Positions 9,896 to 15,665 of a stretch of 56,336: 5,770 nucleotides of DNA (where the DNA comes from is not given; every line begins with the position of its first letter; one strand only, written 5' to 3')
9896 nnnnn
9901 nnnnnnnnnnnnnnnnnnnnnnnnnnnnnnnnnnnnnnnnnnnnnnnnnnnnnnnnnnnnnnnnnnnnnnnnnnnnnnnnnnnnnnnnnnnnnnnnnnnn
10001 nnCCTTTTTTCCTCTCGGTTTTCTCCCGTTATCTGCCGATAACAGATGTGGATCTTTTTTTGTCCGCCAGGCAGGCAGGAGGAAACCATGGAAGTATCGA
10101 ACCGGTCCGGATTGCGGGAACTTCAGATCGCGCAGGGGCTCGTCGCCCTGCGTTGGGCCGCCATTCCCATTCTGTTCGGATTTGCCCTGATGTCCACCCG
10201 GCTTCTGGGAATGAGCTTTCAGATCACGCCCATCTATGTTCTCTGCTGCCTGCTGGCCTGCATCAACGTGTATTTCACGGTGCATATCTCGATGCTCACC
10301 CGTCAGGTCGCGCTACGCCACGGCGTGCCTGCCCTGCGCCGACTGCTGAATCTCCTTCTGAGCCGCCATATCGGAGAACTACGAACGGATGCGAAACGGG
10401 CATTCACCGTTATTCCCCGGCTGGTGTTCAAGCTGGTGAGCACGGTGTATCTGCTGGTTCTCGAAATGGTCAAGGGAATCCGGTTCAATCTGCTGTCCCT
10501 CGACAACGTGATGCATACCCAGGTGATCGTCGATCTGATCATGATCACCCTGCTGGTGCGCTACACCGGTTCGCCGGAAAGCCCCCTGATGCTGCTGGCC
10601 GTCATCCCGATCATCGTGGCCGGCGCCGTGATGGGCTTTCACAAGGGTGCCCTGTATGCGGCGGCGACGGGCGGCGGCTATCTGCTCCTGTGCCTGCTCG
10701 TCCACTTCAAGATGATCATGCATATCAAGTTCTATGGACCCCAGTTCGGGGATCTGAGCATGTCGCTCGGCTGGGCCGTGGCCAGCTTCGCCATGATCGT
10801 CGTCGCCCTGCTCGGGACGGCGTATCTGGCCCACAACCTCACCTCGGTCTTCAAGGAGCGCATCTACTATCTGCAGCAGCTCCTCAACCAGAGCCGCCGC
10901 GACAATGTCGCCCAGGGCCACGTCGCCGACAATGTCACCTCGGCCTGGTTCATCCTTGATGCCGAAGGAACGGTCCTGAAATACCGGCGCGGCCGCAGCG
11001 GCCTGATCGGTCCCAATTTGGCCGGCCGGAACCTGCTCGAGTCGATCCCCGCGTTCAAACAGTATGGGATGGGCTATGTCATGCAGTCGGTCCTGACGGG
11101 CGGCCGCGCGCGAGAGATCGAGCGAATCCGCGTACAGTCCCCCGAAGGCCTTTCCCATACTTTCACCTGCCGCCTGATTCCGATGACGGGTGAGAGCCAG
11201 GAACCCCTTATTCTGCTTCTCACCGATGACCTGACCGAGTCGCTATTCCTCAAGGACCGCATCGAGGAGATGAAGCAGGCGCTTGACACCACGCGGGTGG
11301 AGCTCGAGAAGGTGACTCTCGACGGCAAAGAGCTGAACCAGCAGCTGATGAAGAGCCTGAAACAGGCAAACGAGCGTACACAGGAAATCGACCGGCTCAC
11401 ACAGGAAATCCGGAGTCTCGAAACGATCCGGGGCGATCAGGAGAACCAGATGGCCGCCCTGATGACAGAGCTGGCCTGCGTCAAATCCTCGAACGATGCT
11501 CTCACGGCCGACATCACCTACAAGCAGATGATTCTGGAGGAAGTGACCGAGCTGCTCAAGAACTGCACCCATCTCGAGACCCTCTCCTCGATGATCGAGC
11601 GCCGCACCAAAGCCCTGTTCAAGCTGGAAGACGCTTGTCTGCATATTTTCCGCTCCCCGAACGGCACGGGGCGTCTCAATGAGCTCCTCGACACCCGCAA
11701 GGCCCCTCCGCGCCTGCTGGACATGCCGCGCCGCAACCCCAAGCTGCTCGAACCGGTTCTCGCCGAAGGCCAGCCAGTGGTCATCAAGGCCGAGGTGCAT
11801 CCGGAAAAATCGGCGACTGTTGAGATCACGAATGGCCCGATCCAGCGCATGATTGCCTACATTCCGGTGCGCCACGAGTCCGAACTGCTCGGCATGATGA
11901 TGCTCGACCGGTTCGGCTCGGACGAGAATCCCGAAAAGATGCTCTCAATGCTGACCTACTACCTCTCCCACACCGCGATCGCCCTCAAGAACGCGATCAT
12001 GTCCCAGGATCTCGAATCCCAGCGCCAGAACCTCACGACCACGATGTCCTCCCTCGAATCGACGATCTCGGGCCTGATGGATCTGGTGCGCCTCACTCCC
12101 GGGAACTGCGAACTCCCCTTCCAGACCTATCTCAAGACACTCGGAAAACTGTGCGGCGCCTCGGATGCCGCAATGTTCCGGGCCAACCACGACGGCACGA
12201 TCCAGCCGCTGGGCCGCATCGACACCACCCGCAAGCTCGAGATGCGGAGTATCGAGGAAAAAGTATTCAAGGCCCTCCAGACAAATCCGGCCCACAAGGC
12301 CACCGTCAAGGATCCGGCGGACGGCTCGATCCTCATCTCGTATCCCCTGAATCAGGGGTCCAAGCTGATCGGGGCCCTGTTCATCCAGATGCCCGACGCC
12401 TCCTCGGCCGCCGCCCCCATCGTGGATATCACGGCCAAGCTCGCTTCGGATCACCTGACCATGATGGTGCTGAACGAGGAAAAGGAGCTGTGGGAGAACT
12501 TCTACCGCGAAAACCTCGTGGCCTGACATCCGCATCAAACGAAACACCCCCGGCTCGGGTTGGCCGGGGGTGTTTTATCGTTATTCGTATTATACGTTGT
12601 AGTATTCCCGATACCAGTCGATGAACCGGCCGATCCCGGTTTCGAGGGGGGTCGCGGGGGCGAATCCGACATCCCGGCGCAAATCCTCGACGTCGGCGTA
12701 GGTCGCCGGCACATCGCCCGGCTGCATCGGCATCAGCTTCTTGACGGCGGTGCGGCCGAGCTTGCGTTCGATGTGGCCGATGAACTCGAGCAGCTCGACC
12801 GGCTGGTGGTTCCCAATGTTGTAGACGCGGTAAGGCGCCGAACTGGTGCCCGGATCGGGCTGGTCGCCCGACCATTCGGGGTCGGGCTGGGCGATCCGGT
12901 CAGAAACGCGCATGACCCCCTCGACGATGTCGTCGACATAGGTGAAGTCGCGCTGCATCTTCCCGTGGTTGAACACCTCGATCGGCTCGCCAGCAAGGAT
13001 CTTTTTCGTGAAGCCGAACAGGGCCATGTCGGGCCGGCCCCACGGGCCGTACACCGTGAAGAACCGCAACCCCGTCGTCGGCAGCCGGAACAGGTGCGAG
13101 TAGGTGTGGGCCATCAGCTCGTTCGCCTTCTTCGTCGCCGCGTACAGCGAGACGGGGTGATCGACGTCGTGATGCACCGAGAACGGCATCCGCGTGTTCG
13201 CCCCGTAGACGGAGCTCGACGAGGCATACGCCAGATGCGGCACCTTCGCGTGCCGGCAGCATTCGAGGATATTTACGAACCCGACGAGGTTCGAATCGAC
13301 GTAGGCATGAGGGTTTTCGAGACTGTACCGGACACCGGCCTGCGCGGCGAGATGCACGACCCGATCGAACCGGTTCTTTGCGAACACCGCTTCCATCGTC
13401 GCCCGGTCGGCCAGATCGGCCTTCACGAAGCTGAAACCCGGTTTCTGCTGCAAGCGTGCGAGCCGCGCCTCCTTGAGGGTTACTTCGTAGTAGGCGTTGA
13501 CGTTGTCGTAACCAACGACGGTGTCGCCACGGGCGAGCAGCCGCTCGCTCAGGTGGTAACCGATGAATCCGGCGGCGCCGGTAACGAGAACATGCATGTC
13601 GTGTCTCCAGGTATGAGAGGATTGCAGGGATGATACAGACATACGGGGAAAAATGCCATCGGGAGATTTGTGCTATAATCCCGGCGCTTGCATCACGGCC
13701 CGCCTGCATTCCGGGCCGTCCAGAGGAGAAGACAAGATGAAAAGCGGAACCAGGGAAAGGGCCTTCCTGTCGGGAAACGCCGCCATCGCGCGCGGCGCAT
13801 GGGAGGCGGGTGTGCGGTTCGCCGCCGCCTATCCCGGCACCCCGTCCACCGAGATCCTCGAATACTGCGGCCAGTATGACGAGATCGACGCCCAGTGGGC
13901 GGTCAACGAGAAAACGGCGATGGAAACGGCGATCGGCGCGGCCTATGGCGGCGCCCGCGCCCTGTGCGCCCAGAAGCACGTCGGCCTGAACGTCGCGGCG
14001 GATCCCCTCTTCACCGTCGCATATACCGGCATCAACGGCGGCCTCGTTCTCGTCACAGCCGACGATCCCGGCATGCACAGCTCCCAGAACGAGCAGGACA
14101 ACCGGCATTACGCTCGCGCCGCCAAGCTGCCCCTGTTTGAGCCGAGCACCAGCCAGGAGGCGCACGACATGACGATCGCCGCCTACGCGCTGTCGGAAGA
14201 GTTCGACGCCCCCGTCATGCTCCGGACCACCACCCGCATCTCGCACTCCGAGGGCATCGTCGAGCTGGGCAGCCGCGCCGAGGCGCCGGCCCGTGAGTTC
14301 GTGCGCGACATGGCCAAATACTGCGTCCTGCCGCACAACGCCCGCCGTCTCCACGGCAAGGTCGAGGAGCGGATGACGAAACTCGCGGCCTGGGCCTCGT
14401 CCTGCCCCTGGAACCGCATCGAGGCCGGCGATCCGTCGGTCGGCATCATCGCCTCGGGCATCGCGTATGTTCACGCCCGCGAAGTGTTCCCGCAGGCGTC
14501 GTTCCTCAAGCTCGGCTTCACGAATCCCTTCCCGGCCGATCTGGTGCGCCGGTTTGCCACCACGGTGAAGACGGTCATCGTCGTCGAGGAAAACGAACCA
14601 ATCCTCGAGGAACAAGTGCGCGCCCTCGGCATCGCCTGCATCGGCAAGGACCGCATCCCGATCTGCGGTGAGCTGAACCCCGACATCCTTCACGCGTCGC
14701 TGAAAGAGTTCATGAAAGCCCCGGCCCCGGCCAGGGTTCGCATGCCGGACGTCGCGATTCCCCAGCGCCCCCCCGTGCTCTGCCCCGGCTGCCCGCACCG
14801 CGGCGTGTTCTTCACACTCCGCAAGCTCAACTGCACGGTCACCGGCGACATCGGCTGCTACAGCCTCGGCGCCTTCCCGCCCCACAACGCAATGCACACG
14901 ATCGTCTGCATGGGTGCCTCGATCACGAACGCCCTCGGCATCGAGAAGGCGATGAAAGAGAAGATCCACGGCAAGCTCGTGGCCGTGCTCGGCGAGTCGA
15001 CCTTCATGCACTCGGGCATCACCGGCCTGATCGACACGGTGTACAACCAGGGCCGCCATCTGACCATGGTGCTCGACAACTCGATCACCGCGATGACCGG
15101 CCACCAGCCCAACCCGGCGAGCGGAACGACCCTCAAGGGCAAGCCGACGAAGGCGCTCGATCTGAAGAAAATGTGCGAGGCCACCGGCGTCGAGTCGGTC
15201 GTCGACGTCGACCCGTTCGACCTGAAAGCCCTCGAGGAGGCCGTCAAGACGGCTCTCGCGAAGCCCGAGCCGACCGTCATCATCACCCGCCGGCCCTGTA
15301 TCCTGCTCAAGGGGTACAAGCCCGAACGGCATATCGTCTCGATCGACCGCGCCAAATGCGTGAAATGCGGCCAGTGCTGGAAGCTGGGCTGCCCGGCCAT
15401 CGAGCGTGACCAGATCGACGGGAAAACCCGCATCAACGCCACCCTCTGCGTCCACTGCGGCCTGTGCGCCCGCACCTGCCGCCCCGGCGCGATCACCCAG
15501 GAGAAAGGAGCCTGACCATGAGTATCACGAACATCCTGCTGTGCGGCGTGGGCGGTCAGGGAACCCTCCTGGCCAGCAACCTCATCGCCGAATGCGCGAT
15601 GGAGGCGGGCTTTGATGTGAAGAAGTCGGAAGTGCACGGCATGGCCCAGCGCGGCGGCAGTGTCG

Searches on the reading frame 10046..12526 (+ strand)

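Call 9: search_protein_families(library=pfam, proteins=[window:10046-12526:+], max_evalue=0.01)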
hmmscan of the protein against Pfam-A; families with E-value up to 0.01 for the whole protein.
window:10046-12526:+ (826 aa): 3 families
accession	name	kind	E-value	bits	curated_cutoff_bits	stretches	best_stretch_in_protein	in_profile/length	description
PF25323.1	6TM_PilS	-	3.2e-05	24.1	27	1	112-264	34-181/189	PilS-like transmembrane domain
PF13185.12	GAF_2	-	0.00014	22.6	28.6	1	564-647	53-135/136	GAF domain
PF01590.32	GAF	-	0.00039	21.4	22.4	0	510-636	2-122/133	GAF domain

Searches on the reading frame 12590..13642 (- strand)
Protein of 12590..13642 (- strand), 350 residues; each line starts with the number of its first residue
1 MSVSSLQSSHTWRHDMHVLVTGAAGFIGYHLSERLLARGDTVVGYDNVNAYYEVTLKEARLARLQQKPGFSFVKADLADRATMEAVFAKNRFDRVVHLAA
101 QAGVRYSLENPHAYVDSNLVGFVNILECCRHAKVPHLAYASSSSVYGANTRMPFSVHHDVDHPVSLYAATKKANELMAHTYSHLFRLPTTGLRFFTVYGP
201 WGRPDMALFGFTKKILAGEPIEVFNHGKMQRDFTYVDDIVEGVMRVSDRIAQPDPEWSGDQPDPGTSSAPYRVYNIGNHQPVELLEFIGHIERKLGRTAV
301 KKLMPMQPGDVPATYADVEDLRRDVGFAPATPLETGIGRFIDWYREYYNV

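Call 9: search_protein_families(library=pfam, proteins=[window:12590-13642:-], max_evalue=0.01)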
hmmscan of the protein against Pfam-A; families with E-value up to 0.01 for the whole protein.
window:12590-13642:- (350 aa): 11 families
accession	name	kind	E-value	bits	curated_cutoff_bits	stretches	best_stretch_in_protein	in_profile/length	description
PF01370.27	Epimerase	-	6.4e-56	189.9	20.9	1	18-252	1-230/240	NAD dependent epimerase/dehydratase family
PF16363.11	GDP_Man_Dehyd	-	2.7e-50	172.2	27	1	19-337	1-329/332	GDP-mannose 4,6 dehydratase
PF01073.25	3Beta_HSD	-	3e-18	66.3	22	1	19-299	1-272/280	3-beta hydroxysteroid dehydrogenase/isomerase family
PF04321.23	RmlD_sub_bind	-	9.8e-16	58.1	27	1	16-252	1-202/287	RmlD substrate binding domain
PF02719.21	Polysacc_synt_2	-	2.3e-12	47.2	20.2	1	18-245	1-215/293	Polysaccharide biosynthesis protein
PF00106.31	adh_short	-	8.6e-09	35.6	26.6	1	17-126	2-116/195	short chain dehydrogenase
PF13460.12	NAD_binding_10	-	6.7e-07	29.8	27.2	1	22-175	1-129/184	NAD(P)H-binding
PF07993.18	NAD_binding_4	-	9e-07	28.7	20.1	1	20-181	1-177/258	Male sterility protein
PF08659.16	KR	-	0.00053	20.4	22.6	1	18-152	3-147/180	KR domain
PF05368.20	NmrA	-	0.0007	19.7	27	1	17-164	4-130/298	NmrA-like family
PF13561.12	adh_short_C2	-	0.0027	17.7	27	1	22-131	1-117/236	Enoyl-(Acyl carrier protein) reductase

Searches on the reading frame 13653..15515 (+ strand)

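Call 9: search_protein_families(library=pfam, proteins=[window:13653-15515:+], max_evalue=0.01)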
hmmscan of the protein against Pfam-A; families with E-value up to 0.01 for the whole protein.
window:13653-15515:+ (620 aa): 10 families
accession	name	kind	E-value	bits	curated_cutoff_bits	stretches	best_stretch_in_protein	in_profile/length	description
PF02775.26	TPP_enzyme_C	-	4.6e-21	75.6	21.9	1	399-544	1-150/151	Thiamine pyrophosphate enzyme, C-terminal TPP binding domain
PF01855.24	POR_N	-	2.1e-19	70.6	27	1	48-209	2-171/231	Pyruvate flavodoxin/ferredoxin oxidoreductase, thiamine diP-bdg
PF00037.32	Fer4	-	7.5e-08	32.3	21.1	1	594-615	3-24/24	4Fe-4S binding domain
PF12837.12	Fer4_6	-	1.3e-05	25.4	25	1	593-614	3-24/24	4Fe-4S binding domain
PF13237.11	Fer4_10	-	2.1e-05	24.8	25.5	1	562-609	2-52/53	4Fe-4S dicluster domain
PF14697.11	Fer4_21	-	0.00066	20.2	35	1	563-610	2-52/59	4Fe-4S dicluster domain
PF13187.11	Fer4_9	-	0.00095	19.6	27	1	568-614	1-52/52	4Fe-4S dicluster domain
PF12838.12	Fer4_7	-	0.0049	17.8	27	0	568-613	1-52/52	4Fe-4S dicluster domain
PF02776.23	TPP_enzyme_N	-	0.0074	16.5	26.8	0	41-119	3-83/119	Thiamine pyrophosphate enzyme, N-terminal TPP binding domain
PF17147.9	PFOR_II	-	0.0095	16.7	27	0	282-315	29-62/102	Pyruvate:ferredoxin oxidoreductase core domain II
